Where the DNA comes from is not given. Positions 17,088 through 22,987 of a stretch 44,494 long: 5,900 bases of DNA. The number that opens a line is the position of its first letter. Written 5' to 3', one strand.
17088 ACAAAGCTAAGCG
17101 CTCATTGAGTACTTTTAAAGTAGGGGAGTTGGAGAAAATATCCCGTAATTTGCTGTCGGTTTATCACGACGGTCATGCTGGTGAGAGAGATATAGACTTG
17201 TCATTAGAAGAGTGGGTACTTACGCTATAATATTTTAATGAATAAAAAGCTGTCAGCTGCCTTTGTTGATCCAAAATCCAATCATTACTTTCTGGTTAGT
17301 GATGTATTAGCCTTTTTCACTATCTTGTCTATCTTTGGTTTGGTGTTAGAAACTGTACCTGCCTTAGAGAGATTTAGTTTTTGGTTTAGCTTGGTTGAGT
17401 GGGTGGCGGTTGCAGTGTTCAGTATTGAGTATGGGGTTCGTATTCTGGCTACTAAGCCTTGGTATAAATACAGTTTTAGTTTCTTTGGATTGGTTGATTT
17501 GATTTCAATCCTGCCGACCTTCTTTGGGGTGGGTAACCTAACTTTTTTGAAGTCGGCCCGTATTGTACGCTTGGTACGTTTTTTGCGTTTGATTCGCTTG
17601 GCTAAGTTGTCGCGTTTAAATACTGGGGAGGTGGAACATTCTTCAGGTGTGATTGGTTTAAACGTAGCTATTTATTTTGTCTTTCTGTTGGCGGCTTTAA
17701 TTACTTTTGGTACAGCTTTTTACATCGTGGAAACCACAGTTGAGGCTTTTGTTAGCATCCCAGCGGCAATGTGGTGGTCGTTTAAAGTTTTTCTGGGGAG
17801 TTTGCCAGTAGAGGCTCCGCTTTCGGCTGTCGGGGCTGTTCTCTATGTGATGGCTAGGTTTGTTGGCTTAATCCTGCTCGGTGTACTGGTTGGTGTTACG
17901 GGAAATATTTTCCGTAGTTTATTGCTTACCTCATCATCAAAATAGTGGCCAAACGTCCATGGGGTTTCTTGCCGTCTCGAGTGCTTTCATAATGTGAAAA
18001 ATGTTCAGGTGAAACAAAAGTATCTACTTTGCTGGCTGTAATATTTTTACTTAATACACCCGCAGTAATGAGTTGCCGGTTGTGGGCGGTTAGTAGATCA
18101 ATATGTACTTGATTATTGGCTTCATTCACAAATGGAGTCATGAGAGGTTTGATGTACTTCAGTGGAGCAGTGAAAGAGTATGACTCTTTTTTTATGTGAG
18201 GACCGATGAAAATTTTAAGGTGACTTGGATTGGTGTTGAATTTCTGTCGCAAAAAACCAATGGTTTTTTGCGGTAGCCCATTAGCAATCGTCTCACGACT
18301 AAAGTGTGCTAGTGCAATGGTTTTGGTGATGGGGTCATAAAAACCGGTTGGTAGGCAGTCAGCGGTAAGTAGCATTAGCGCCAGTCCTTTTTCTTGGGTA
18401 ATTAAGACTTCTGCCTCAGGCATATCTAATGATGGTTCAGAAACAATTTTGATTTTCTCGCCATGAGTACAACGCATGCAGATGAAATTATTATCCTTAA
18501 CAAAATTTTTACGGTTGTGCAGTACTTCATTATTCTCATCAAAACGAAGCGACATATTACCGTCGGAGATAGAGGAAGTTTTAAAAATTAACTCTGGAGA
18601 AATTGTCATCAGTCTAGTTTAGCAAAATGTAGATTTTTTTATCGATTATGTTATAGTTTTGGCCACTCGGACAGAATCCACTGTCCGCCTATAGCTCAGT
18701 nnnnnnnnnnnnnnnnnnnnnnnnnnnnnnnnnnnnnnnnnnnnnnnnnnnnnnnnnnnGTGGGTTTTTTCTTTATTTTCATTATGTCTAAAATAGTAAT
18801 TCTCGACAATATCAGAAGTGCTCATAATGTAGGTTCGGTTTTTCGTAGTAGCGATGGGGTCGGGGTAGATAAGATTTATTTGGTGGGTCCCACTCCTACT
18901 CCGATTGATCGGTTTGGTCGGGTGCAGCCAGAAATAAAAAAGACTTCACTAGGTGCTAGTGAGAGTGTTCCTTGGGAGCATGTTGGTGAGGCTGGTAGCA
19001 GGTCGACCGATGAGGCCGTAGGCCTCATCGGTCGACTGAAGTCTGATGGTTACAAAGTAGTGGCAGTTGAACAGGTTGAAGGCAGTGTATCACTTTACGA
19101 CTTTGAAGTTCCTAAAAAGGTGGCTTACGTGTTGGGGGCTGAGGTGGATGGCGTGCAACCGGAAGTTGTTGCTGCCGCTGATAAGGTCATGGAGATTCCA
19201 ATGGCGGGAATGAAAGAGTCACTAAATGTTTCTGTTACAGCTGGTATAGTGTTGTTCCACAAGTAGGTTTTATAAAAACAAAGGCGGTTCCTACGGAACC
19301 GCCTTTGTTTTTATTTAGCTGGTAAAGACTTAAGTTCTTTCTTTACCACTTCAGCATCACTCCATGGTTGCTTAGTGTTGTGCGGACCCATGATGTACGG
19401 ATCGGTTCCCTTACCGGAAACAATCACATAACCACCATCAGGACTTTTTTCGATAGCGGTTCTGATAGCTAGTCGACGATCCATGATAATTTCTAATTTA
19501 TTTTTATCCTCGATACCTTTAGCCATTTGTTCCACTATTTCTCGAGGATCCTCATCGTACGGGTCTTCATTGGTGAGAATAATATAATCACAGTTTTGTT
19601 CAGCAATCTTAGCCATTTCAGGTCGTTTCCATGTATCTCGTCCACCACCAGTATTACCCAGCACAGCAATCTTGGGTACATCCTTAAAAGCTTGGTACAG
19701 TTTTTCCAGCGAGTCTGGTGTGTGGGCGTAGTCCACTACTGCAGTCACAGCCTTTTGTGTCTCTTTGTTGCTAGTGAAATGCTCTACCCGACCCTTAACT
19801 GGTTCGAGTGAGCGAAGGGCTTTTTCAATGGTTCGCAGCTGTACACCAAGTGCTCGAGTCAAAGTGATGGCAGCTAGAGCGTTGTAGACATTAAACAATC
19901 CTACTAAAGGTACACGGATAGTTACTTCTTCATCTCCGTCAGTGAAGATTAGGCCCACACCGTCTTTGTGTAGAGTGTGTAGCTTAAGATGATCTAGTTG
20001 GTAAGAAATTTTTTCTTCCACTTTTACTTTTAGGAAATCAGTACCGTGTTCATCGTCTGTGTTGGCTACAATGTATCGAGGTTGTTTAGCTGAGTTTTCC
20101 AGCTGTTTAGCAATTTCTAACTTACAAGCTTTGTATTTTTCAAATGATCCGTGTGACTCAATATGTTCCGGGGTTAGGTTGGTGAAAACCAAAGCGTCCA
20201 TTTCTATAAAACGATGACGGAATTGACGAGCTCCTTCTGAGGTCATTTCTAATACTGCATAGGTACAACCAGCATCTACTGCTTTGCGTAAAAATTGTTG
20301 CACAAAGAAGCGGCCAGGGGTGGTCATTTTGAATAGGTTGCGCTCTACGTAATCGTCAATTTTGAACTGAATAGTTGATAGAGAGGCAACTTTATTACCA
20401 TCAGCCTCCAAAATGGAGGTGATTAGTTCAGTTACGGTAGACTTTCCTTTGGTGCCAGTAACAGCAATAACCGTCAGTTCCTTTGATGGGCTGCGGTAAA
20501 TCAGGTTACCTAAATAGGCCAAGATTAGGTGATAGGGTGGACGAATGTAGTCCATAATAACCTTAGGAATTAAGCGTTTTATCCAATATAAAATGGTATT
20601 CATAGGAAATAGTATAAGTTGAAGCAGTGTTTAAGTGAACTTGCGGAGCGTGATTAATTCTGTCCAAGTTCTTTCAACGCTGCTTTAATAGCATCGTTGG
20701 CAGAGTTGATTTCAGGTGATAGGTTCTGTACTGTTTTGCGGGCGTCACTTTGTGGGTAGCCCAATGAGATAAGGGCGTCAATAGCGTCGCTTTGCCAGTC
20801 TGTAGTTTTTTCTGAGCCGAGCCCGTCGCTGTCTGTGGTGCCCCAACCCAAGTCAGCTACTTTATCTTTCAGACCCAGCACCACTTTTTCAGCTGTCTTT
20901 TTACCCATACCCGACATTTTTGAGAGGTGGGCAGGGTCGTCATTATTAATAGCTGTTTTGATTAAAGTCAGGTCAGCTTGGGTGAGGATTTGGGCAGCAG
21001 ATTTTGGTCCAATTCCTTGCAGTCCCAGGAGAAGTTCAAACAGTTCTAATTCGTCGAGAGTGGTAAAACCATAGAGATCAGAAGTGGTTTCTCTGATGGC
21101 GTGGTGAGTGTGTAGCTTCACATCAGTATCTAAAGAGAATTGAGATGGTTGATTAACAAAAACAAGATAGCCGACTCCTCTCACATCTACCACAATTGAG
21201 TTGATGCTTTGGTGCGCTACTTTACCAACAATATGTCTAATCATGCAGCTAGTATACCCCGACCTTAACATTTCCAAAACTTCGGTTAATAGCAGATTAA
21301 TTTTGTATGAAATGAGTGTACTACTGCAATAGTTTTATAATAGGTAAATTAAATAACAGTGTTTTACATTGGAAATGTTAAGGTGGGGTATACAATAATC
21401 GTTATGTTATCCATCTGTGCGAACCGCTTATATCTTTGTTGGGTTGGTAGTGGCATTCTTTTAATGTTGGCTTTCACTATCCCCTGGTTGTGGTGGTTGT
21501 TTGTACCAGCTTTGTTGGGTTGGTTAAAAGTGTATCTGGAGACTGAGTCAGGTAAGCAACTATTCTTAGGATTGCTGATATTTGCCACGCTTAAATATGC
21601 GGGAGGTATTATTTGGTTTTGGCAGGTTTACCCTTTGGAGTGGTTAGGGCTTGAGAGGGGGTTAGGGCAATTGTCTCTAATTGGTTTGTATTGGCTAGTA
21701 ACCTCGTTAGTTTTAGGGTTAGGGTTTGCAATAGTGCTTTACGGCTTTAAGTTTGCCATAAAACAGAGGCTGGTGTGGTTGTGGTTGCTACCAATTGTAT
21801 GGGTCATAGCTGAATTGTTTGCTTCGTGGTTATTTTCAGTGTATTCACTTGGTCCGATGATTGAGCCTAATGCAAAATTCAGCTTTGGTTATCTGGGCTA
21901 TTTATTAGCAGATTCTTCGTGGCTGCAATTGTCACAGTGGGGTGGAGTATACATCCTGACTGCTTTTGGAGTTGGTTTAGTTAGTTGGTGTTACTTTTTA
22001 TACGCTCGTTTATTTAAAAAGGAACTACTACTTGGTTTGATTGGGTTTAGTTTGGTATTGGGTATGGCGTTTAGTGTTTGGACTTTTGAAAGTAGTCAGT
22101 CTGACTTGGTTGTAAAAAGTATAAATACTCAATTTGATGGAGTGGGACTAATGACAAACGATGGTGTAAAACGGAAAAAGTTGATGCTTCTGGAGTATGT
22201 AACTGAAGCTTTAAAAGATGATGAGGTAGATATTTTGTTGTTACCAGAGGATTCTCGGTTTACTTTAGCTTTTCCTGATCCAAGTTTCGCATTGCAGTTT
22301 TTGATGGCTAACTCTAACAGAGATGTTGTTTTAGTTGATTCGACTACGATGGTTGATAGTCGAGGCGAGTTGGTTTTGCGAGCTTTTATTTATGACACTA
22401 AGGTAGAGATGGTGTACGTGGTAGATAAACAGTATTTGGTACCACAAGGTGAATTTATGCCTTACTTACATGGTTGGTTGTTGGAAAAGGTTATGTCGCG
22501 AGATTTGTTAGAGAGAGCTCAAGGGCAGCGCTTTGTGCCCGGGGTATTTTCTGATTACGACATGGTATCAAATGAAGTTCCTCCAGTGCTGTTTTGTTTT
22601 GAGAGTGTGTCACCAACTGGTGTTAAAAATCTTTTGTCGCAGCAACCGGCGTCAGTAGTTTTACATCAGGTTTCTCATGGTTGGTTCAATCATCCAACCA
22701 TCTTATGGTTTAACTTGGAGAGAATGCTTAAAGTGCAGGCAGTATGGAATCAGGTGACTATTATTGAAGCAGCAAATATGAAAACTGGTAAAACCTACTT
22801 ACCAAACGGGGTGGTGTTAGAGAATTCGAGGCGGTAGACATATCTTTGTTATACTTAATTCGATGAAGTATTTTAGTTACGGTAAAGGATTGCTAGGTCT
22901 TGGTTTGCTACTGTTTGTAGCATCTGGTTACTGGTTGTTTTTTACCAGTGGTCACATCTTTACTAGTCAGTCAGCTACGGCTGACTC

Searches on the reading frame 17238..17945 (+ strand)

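Call 67: search_protein_families(library=pfam, proteins=[window:17238-17945:+], max_evalue=0.001)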
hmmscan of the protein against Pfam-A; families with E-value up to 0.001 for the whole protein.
window:17238-17945:+ (235 aa): 1 family
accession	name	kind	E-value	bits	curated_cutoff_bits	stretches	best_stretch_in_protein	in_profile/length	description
PF00520.37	Ion_trans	-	2.4e-12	47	25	1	25-226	9-234/241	Ion transport protein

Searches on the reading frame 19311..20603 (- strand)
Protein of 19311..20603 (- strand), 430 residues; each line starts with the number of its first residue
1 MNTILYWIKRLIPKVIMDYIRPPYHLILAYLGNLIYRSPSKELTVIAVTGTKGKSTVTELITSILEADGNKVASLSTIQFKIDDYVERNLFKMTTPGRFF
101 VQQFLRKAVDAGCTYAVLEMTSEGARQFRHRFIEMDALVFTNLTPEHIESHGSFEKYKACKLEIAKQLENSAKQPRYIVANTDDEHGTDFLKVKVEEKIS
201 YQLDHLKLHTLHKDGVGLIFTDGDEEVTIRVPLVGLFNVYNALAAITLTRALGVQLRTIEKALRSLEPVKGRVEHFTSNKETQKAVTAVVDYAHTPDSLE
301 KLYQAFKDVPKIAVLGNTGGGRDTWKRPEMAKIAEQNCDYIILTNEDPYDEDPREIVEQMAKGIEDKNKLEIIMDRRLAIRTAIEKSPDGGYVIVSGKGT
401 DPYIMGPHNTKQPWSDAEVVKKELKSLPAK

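Call 67: search_protein_families(library=pfam, proteins=[window:19311-20603:-], max_evalue=0.001)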
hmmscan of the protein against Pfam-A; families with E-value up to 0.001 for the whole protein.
window:19311-20603:- (430 aa): 2 families
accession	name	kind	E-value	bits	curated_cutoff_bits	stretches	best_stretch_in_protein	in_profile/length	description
PF08245.18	Mur_ligase_M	-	1.9e-38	132.9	24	1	48-248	1-199/200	Mur ligase middle domain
PF02875.26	Mur_ligase_C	-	2e-21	77.5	28.4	1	279-399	9-127/127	Mur ligase, glutamate ligase domain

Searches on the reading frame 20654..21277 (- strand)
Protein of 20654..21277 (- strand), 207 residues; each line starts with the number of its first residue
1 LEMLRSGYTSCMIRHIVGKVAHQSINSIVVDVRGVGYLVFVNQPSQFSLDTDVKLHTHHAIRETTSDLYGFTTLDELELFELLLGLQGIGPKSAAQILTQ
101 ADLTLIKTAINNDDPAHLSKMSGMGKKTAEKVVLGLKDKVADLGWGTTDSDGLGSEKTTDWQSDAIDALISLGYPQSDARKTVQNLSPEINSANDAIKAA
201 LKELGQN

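Call 67: search_protein_families(library=pfam, proteins=[window:20654-21277:-], max_evalue=0.001)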
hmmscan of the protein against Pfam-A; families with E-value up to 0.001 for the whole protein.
window:20654-21277:- (207 aa): 5 families
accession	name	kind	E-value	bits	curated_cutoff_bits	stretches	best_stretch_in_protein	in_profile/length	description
PF01330.27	RuvA_N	-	8.4e-15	55.1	23.6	1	12-70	1-61/61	RuvA N terminal domain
PF07499.19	RuvA_C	-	8.2e-12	45.9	24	1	160-204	1-46/47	RuvA, C-terminal domain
PF14520.12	HHH_5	-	1.2e-11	45.3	27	1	80-138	1-57/57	Helix-hairpin-helix domain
PF00633.29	HHH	-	6.1e-06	26.3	24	0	81-98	11-28/30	Helix-hairpin-helix motif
PF21176.3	RecR_HhH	-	0.00086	19.5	27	0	78-95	3-20/45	RecR, helix-hairpin-helix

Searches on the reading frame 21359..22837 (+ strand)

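Call 3: search_protein_families(library=pfam, proteins=[window:21359-22837:+], max_evalue=0.01)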
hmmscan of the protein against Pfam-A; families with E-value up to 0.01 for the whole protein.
window:21359-22837:+ (492 aa): 1 family
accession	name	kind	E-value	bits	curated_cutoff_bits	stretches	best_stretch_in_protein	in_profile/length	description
PF20154.4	LNT_N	-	1.6e-06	28.8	27.1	1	31-204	1-153/159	Apolipoprotein N-acyltransferase N-terminal domain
